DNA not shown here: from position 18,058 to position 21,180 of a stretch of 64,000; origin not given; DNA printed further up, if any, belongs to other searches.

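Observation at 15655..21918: Three-gene operon ending in a 1235-aa, ~10-TM orphan sensor kinase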

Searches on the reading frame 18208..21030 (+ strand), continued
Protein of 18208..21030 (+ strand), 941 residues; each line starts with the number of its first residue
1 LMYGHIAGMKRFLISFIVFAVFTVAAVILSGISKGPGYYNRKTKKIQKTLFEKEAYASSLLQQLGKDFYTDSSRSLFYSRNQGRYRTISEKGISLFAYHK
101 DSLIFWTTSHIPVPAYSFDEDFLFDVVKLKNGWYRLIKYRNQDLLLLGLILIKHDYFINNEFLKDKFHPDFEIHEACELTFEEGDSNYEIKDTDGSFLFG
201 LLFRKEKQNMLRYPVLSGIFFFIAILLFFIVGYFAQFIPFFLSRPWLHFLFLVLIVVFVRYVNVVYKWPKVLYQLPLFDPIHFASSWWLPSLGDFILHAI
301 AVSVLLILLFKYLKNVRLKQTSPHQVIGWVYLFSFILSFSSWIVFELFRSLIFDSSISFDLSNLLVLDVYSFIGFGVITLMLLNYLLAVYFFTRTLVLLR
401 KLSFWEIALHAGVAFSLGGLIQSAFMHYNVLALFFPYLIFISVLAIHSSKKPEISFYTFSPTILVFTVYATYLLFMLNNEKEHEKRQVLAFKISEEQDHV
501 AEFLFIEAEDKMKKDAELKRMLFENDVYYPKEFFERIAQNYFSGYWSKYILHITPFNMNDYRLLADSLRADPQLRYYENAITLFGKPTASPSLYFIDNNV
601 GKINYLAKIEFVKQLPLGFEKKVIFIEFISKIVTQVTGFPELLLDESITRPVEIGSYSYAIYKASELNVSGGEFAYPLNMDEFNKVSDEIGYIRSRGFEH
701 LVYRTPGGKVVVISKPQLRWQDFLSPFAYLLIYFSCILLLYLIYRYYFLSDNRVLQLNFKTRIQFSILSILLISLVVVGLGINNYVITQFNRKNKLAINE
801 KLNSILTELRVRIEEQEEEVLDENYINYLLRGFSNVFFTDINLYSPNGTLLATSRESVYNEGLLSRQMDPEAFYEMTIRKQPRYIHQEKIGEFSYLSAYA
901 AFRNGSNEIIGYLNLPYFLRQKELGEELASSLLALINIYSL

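Call 88: list_cluster_members(proteins=[P0067, P0063, P0094, P0110, P0053, P0086, P0119, P0111, P0003, P0020])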
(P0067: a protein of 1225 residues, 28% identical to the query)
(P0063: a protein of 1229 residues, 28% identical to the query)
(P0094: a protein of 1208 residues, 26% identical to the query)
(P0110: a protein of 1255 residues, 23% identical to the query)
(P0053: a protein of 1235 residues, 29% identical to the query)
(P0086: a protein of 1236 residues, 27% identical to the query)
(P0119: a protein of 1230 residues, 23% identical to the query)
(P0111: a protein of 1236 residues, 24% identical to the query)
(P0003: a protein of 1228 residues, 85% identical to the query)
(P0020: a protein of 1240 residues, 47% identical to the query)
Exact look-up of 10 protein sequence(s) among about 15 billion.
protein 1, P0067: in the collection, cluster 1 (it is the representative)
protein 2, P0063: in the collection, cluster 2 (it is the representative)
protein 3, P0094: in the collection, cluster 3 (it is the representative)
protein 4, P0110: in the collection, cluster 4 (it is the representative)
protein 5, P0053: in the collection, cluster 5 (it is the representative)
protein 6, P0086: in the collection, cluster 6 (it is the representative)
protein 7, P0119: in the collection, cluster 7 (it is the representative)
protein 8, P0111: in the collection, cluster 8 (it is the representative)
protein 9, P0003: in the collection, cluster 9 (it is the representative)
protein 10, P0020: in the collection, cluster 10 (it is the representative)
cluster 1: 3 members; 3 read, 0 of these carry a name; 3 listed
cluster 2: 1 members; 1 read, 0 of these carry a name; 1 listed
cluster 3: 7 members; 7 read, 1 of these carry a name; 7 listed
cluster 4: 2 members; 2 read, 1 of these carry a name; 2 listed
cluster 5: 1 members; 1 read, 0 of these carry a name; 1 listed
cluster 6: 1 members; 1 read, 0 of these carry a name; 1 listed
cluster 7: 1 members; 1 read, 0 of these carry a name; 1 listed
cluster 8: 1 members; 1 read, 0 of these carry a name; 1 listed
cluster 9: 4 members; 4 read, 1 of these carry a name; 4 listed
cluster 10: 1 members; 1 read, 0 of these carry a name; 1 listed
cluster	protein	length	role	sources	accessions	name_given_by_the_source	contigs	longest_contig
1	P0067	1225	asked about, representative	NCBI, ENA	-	-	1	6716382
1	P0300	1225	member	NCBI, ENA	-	-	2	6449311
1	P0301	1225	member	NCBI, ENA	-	-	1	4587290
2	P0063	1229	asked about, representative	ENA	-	-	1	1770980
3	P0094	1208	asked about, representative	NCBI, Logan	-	-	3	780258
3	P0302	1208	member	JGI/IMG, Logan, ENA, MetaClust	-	\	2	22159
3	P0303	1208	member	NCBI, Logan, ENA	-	-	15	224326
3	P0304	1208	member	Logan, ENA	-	-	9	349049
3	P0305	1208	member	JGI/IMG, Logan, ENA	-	-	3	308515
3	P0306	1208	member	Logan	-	-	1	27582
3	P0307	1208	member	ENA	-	-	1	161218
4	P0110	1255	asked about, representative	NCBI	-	-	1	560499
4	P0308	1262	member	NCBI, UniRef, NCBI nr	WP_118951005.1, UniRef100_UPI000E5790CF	sensor histidine kinase [Taibaiella helva] | sensor histidine kinase n=1 Tax=Taibaiella helva TaxID=2301235 RepID=UPI000E5790CF | ATP-binding protein [Taibaiella helva]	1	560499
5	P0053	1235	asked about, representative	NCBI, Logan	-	-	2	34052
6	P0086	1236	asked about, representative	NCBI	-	-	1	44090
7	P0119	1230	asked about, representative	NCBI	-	-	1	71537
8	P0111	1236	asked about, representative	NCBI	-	-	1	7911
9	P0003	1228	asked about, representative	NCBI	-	-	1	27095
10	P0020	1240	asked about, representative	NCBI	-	-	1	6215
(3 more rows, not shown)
